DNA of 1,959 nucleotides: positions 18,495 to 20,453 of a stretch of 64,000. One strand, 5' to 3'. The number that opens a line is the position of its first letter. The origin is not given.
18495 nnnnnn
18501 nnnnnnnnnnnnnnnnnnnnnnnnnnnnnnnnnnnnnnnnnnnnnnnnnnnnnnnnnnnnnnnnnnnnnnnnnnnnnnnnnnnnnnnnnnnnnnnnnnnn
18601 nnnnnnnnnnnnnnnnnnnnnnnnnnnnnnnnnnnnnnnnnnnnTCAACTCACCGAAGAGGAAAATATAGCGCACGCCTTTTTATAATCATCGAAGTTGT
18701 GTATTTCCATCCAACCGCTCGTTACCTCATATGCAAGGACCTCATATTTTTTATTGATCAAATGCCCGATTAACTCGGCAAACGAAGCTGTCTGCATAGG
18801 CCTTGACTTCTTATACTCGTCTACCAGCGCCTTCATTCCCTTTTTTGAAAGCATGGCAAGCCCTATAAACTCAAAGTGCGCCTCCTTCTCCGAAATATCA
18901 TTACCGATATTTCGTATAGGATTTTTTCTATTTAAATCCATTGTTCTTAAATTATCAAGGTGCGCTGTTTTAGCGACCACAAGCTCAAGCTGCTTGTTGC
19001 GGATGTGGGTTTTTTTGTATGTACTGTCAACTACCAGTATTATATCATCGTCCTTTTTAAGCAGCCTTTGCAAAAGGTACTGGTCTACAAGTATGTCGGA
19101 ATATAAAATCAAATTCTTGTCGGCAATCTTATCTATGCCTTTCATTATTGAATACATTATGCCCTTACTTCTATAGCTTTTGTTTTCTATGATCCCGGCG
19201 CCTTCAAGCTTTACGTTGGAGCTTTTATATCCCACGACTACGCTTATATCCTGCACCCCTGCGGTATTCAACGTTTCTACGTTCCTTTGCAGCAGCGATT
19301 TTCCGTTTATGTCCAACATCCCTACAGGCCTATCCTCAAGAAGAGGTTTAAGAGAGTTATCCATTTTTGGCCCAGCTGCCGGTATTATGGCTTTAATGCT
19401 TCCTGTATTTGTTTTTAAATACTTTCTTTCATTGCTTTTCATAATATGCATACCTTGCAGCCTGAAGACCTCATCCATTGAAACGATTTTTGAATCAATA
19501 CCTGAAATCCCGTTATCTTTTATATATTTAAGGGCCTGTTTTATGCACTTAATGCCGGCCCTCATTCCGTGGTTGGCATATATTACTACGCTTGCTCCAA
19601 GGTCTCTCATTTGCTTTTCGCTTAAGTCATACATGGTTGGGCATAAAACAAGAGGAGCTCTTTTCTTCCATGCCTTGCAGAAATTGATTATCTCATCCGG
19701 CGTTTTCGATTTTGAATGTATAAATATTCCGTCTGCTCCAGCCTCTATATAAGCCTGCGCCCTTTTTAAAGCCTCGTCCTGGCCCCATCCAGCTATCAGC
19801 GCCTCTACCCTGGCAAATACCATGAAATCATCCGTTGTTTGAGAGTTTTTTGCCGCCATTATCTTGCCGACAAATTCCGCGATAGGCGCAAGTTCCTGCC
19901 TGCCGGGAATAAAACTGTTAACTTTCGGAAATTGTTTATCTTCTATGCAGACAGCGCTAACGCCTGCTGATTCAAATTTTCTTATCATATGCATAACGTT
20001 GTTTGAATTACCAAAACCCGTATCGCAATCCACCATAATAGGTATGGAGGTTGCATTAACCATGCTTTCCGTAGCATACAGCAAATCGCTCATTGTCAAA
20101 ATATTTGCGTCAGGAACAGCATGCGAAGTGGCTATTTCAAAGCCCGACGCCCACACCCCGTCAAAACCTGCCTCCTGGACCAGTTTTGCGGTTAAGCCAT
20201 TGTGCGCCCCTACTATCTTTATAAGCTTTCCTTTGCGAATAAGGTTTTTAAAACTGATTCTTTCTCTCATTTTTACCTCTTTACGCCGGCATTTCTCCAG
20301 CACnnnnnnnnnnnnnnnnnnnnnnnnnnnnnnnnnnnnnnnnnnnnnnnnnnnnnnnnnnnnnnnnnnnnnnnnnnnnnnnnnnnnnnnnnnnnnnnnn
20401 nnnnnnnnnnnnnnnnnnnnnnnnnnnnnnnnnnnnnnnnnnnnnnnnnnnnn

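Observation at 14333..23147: Translationally coupled phosphonate module (PepM-cytidylyltransferase fusion, Ppd, radical SAM) lacking the canonical third enzyme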

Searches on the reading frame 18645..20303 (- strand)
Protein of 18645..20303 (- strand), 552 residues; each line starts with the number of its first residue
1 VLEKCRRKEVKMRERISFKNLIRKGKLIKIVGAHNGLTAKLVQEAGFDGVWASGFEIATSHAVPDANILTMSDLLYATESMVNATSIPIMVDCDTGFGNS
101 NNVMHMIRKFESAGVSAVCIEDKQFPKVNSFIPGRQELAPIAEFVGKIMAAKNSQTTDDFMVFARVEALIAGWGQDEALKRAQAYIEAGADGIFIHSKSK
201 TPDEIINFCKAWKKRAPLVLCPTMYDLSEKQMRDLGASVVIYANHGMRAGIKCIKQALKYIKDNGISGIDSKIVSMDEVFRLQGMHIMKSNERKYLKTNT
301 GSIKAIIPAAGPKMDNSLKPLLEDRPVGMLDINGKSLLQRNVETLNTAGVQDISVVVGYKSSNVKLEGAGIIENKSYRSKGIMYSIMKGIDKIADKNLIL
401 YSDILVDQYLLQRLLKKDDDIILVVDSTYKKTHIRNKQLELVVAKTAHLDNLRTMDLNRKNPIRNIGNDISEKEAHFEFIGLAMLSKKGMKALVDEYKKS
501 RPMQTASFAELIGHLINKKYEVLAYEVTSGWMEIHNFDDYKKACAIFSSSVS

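Call 4: search_protein_families(library=pfam, proteins=[window:18645-20303:-], max_evalue=0.01)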
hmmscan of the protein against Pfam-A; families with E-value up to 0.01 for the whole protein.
window:18645-20303:- (552 aa): 3 families
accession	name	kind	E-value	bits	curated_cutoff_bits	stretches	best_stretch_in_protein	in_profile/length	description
PF13714.12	PEP_mutase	-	8.1e-61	206.1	31.5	1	18-261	1-239/240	Phosphoenolpyruvate phosphomutase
PF12804.13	NTP_transf_3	-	4.4e-10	40.4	27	1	329-456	18-145/160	MobA-like NTP transferase domain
PF00463.27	ICL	-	0.00038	19.5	26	1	88-171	151-236/526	Isocitrate lyase family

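Call 5: search_protein_families(library=ncbifam, proteins=[window:18645-20303:-], max_evalue=0.01)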
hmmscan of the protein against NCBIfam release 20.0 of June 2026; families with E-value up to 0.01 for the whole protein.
window:18645-20303:- (552 aa): 21 families
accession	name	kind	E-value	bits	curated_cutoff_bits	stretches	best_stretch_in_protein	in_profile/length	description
TIGR02320.1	PEP_mutase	equivalog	1.3e-93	313.1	319.55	1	18-284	1-281/284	phosphoenolpyruvate mutase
TIGR02321.1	Pphn_pyruv_hyd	equivalog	1.3e-87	293.6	374.4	1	17-297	6-290/290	phosphonopyruvate hydrolase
TIGR02317.1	prpB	equivalog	1.8e-52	178.3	354.4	1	15-267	2-253/285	methylisocitrate lyase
NF008455.0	PRK11320.1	equivalog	7.6e-40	137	353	1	17-266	10-259/295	methylisocitrate lyase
TIGR02319.1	CPEP_Pphonmut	equivalog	1.1e-27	97.1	420.05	1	17-261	7-251/294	carboxyvinyl-carboxyphosphonate phosphorylmutase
TIGR03992.1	Arch_glmU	subfamily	3.4e-14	52.6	292.1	1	304-428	2-131/393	bifunctional sugar-1-phosphate nucleotidylyltransferase/acetyltransferase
NF041313.1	UDPGP_AglF_Halo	equivalog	1.3e-10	41.1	400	1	304-409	2-111/234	UTP--glucose-1-phosphate uridylyltransferase AglF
NF045665.1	NTPtran_DVU1551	equivalog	1.8e-10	40.4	315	1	303-416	1-114/359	DVU_1551 family NTP transferase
NF011645.0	PRK15063.1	equivalog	1.9e-07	30.3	562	1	81-223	142-286/430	isocitrate lyase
NF041173.1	Sug_nt_acttase_Thmprot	equivalog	3.2e-07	29.7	600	1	304-428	2-130/405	bifunctional sugar-1-phosphate nucleotidylyltransferase/acetyltransferase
TIGR01208.1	rmlA_long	equivalog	1.3e-06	27.5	320.25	1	304-544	1-231/353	glucose-1-phosphate thymidylyltransferase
TIGR01346.1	isocit_lyase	equivalog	2.3e-05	23.1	275.9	1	87-186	151-252/527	isocitrate lyase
TIGR03310.1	matur_MocA_YgfJ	equivalog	2.8e-05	24.2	186.45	1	329-424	19-124/188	molybdenum cofactor cytidylyltransferase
NF041135.1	IPPtranDIPPsyn_Thcocales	equivalog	3.9e-05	22.8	580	1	304-421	2-119/419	bifunctional L-myo-inositol-1-phosphate cytidylyltransferase/CDP-L-myo-inositol myo-inositolphosphotransferase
TIGR01099.1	galU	equivalog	5.1e-05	23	326.8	1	304-363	3-60/261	UTP--glucose-1-phosphate uridylyltransferase GalU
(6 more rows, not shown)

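Call 27: search_solved_structures(query=window:18645-20303:-, max_evalue=0.001)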
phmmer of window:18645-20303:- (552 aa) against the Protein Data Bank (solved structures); distinct sequences matched with E-value up to 0.001: 26.
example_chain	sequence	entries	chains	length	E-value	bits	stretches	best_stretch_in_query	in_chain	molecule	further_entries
5unc_A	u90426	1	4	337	2.3e-95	323.4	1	27-303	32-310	PHOSPHOENOLPYRUVATE PHOSPHOMUTASE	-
2dua_A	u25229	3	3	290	2.4e-80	273.9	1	20-297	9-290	Phosphonopyruvate hydrolase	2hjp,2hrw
1m1b_A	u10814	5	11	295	7.1e-80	272.3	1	11-298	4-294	PHOSPHOENOLPYRUVATE PHOSPHOMUTASE | PROTEIN (PHOSPHOENOLPYRUVATE MUTASE)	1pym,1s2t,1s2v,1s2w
1s2u_A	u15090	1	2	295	9.2e-79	268.7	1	11-298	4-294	Phosphoenolpyruvate phosphomutase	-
3eoo_A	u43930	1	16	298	1.1e-33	119.9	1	18-218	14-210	Methylisocitrate lyase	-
4iqd_A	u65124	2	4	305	3.5e-31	111.7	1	17-267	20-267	Carboxyvinyl-carboxyphosphonate phosphorylmutase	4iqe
9hra_A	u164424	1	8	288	1.3e-28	103.3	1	18-270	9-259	2-methylisocitrate lyase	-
9hgk_A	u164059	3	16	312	1.5e-28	103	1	18-271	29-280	2-methylisocitrate lyase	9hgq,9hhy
9hgo_A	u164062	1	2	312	3.8e-28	101.7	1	18-271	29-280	2-methylisocitrate lyase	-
9hhs_A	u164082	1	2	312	5.2e-28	101.2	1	18-271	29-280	2-methylisocitrate lyase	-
1xg3_A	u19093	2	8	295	7.6e-26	94.1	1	18-196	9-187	Probable methylisocitrate lyase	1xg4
1zlp_A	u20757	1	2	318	2.6e-25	92.3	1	17-289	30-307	petal death protein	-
1mum_A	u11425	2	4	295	2.7e-25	92.3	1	18-196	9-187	2-methylisocitrate lyase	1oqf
1o5q_A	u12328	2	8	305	8e-25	90.7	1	18-196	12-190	Probable methylisocitrate lyase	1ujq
3fa3_A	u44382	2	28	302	8.2e-23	84.1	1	27-285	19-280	2,3-dimethylmalate lyase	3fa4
1jyk_A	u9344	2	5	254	7.1e-07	31.5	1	303-417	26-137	CTP:phosphocholine Cytidylyltransferase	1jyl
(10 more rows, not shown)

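Call 39: find_homologous_proteins(query=window:18645-20270:-)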
Query window:18645-20270:- (541 aa): 3897 proteins with E <= 0.001 among 8000 candidates; the best 120 are listed.
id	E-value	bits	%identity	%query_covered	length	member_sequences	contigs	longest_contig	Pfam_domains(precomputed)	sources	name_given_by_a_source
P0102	0.0e+0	1202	100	100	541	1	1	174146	PF13714.13,PF12804.14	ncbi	ncbi:MAG: isocitrate lyase/phosphoenolpyruvate mutase family protein [Candidatus Omnitrophota bacter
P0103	3.1e-278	942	76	99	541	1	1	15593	PF13714.13,PF12804.14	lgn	-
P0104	9.7e-254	861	70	98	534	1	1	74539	PF13714.13,PF12804.14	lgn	-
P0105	7.2e-252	855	69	99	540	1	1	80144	PF13714.13,PF12804.14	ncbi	-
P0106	1.9e-246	837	69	99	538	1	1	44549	PF13714.13,PF12804.14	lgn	-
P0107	4.9e-246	835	67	99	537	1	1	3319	PF13714.13,PF12804.14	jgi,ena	-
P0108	4.1e-245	832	67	99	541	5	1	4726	PF13714.13,PF00463.28,PF12804.14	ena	-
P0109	6.0e-244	828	67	99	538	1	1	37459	PF13714.13,PF12804.14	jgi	-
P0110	1.3e-243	827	66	99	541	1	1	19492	PF13714.13,PF12804.14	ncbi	-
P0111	3.1e-243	826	67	99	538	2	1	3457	PF13714.13,PF12804.14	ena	-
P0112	1.8e-242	824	67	100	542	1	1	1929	PF13714.13,PF00463.28,PF12804.14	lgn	-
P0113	9.9e-242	821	67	99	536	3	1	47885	PF13714.13,PF12804.14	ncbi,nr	ncbi:MAG: phosphoenolpyruvate mutase [Deltaproteobacteria bacterium]|nr:phosphoenolpyruvate mutase [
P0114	2.7e-240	816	67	98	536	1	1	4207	PF13714.13,PF12804.14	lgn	-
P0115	3.1e-240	816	65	99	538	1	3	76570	PF13714.13,PF12804.14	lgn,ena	-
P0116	8.4e-240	815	65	100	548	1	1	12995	PF13714.13,PF12804.14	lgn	-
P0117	2.2e-239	813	65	99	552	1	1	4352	PF13714.13,PF12804.14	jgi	jgi:phosphoenolpyruvate phosphomutase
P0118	1.2e-238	811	65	99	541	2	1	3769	PF13714.13,PF12804.14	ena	-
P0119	3.8e-238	809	65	99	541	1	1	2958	PF13714.13,PF00463.28,PF12804.14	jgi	jgi:phosphoenolpyruvate phosphomutase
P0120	4.6e-236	802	66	99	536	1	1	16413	PF13714.13,PF00463.28,PF12804.14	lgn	-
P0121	1.2e-234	798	65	98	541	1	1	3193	PF13714.13,PF12804.14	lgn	-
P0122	4.5e-233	793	65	98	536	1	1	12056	PF13714.13,PF00463.28,PF12804.14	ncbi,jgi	-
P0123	2.0e-232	791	64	99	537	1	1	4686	PF13714.13,PF00463.28,PF12804.14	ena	-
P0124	4.2e-231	786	63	99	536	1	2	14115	PF13714.13,PF12804.14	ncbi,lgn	-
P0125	7.3e-231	785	64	98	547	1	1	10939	PF13714.13,PF00463.28,PF12804.14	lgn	-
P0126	1.7e-227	774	62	99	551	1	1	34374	PF13714.13,PF12804.14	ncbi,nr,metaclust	ncbi:MAG: hypothetical protein A2Z72_05375 [Omnitrophica bacterium RBG_13_46_9]|nr:MAG: hypothetical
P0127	1.3e-226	771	62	99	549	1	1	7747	PF13714.13,PF12804.14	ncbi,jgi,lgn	-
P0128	2.9e-225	767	61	99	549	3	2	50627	PF13714.13,PF12804.14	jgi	jgi:phosphoenolpyruvate phosphomutase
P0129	2.9e-224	764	61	98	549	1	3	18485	PF13714.13,PF00463.28,PF12804.14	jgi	-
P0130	9.9e-222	755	61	99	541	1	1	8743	PF13714.13,PF00463.28,PF12804.14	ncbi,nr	ncbi:MAG: NTP transferase domain-containing protein [bacterium]|nr:NTP transferase domain-containing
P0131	1.8e-218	744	61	99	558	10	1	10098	PF13714.13,PF12804.14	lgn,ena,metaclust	metaclust:\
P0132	9.9e-218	742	61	96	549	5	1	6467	PF13714.13,PF12804.14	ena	-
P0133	3.3e-217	740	60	99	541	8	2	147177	PF13714.13,PF12804.14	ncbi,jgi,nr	ncbi:MAG: isocitrate lyase/phosphoenolpyruvate mutase family protein [Phycisphaerae bacterium]|jgi:p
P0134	4.6e-210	717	59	98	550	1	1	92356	PF13714.13,PF12804.14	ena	-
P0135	5.6e-200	683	57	97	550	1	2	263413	PF13714.13,PF12804.14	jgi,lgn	jgi:phosphoenolpyruvate phosphomutase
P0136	1.3e-196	672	56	99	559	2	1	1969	PF13714.13,PF12804.14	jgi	-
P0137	1.9e-195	669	54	99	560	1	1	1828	PF13714.13,PF12804.14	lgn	-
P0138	3.4e-195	668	54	99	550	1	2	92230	PF13714.13,PF12804.14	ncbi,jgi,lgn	jgi:phosphoenolpyruvate phosphomutase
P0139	7.8e-193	660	54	99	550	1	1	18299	PF13714.13,PF12804.14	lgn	-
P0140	3.8e-192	658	54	99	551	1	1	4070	PF13714.13,PF12804.14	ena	-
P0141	1.4e-191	656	54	100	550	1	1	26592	PF13714.13,PF00463.28,PF12804.14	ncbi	-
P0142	3.2e-190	651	64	82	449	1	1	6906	PF13714.13,PF12804.14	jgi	jgi:phosphoenolpyruvate phosphomutase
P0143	5.0e-190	651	57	99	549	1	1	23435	PF13714.13,PF12804.14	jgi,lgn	jgi:phosphoenolpyruvate phosphomutase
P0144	1.3e-189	649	55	99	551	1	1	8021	PF13714.13,PF12804.14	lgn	-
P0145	3.0e-189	648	55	99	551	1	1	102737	PF13714.13,PF00463.28,PF12804.14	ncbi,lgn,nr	ncbi:MAG: phosphoenolpyruvate mutase [Nanoarchaeota archaeon]|nr:phosphoenolpyruvate mutase [Nanoarc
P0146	3.0e-188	645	55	99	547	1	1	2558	PF13714.13,PF12804.14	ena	-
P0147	5.1e-188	644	54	99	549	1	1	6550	PF13714.13,PF00463.28,PF12804.14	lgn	-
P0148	5.4e-188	644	54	99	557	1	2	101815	PF13714.13,PF00463.28,PF12804.14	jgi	jgi:phosphoenolpyruvate phosphomutase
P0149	5.3e-187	641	53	99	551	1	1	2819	PF13714.13,PF12804.14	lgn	-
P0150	7.4e-187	640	54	98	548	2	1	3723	PF13714.13,PF00463.28,PF12804.14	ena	-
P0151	1.7e-185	636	55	98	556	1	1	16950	PF13714.13,PF12804.14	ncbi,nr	ncbi:MAG: isocitrate lyase/phosphoenolpyruvate mutase family protein [Candidatus Omnitrophica bacter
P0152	2.0e-185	635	55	98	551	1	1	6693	PF13714.13,PF12804.14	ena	-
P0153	2.6e-185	635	55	98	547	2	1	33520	PF13714.13,PF12804.14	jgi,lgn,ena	-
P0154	3.1e-185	635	54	97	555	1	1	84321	PF13714.13,PF00463.28,PF12804.14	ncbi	-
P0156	1.4e-184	633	55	99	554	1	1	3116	PF13714.13,PF12804.14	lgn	-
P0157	1.5e-184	633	57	98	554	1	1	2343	PF13714.13,PF00463.28,PF12804.14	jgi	jgi:phosphoenolpyruvate phosphomutase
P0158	1.7e-184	632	54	98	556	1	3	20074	PF13714.13,PF12804.14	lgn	-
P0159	2.3e-184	632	54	99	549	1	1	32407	PF13714.13,PF00463.28,PF12804.14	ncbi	-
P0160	3.3e-184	631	55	98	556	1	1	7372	PF13714.13,PF12804.14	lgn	-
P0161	6.1e-184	631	54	99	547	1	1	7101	PF13714.13,PF12804.14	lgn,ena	-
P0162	3.6e-183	628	55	99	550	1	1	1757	PF13714.13,PF12804.14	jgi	-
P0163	5.2e-183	627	53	99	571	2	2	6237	PF13714.13,PF00463.28,PF12804.14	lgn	-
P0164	5.7e-183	627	55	99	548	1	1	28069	PF13714.13,PF12804.14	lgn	-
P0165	1.2e-182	626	53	99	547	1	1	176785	PF13714.13,PF12804.14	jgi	-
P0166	1.7e-182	626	54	98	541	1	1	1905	PF13714.13,PF12804.14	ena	-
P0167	5.6e-182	624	54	98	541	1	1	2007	PF13714.13,PF12804.14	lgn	-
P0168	7.6e-182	624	53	99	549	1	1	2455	PF13714.13,PF12804.14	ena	-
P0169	1.4e-181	623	53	99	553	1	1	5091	PF13714.13,PF00463.28,PF12804.14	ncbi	-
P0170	1.5e-181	623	55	98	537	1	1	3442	PF13714.13,PF12804.14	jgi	-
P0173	2.5e-181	622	53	99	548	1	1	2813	PF13714.13,PF12804.14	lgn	-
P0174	3.6e-181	621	54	98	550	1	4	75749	PF13714.13,PF12804.14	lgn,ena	-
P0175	3.7e-181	621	54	98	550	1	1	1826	PF13714.13,PF12804.14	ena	-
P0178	1.8e-180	619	54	98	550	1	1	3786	PF13714.13,PF12804.14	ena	-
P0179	3.2e-180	618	53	99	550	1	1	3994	PF13714.13,PF12804.14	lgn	-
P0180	3.9e-180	618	53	99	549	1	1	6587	PF13714.13,PF12804.14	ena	-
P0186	1.6e-179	616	54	98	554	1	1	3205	PF13714.13,PF00463.28,PF12804.14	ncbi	-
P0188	2.6e-179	615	53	99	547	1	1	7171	PF13714.13,PF12804.14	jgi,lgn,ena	-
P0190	3.4e-179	615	53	99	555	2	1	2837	PF13714.13,PF12804.14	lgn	-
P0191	7.3e-179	614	53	97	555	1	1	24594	PF13714.13,PF12804.14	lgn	-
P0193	1.6e-178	613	54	98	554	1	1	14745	PF13714.13,PF00463.28,PF12804.14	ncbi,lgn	-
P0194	2.8e-178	612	52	99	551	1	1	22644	PF13714.13,PF12804.14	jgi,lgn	jgi:phosphoenolpyruvate phosphomutase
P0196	4.1e-178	611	54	97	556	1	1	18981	PF13714.13,PF12804.14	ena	-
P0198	1.0e-177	610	53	99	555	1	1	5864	PF13714.13,PF00463.28,PF12804.14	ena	-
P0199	1.2e-177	610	52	99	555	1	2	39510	PF13714.13,PF12804.14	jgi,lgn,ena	-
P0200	2.0e-177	609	50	98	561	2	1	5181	PF13714.13,PF12804.14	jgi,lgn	jgi:phosphoenolpyruvate phosphomutase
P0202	3.9e-177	608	52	99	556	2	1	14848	PF13714.13,PF00463.28,PF12804.14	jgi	-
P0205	7.2e-177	607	53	98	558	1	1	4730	PF13714.13,PF00463.28,PF12804.14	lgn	-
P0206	7.7e-177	607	53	98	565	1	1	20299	PF13714.13,PF12804.14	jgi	-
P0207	1.1e-176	607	54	99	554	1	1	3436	PF13714.13,PF12804.14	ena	-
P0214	2.6e-176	605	53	99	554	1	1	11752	PF13714.13,PF00463.28,PF12804.14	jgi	-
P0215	3.3e-176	605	61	82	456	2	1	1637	PF13714.13,PF12804.14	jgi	-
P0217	4.9e-176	604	53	98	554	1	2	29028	PF13714.13,PF00463.28,PF12804.14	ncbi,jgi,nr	ncbi:MAG: isocitrate lyase/phosphoenolpyruvate mutase family protein [Deltaproteobacteria bacterium]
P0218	8.0e-176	604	52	98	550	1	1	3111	PF13714.13,PF12804.14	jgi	-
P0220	2.1e-175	602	53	97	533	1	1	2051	PF13714.13,PF12804.14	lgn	-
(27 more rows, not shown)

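Call 40: find_encoding_contigs(protein=P0133, flank=10000, max_places=1)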
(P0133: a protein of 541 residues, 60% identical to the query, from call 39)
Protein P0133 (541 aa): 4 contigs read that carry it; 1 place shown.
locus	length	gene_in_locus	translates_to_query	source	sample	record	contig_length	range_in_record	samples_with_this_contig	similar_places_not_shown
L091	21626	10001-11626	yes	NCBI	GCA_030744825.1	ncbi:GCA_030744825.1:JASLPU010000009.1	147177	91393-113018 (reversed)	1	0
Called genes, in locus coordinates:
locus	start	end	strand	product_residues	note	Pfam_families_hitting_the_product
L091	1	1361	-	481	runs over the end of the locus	PF13405:EF-hand_6 (faint), PF00036:EF-hand_1 (faint), PF13202:EF-hand_5 (faint), PF13499:EF-hand_7 (faint), PF23657:DUF7151 (faint), PF00404:Dockerin_1 (faint)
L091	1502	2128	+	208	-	PF02357:NusG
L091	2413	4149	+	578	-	PF02348:CTP_transf_3, PF00389:2-Hacid_dh, PF02826:2-Hacid_dh_C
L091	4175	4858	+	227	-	PF03102:NeuB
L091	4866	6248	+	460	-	PF00535:Glycos_transf_2, PF10111:Glyco_tranf_2_2, PF13641:Glyco_tranf_2_3, PF02348:CTP_transf_3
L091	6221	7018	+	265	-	PF13578:Methyltransf_24, PF05711:TylF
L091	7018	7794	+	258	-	PF00483:NTP_transferase (faint), PF12804:NTP_transf_3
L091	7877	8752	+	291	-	PF00892:EamA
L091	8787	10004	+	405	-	PF04055:Radical_SAM, PF13353:Fer4_12 (weak), PF13186:SPASM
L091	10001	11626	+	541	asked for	PF13714:PEP_mutase, PF12804:NTP_transf_3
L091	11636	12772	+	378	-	PF02776:TPP_enzyme_N, PF02775:TPP_enzyme_C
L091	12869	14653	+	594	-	PF01583:APS_kinase, PF13238:AAA_18, PF13469:Sulfotransfer_3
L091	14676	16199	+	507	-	PF02310:B12-binding, PF04055:Radical_SAM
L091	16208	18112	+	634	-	PF27859:LIC12162 (weak)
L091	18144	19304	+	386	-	PF04055:Radical_SAM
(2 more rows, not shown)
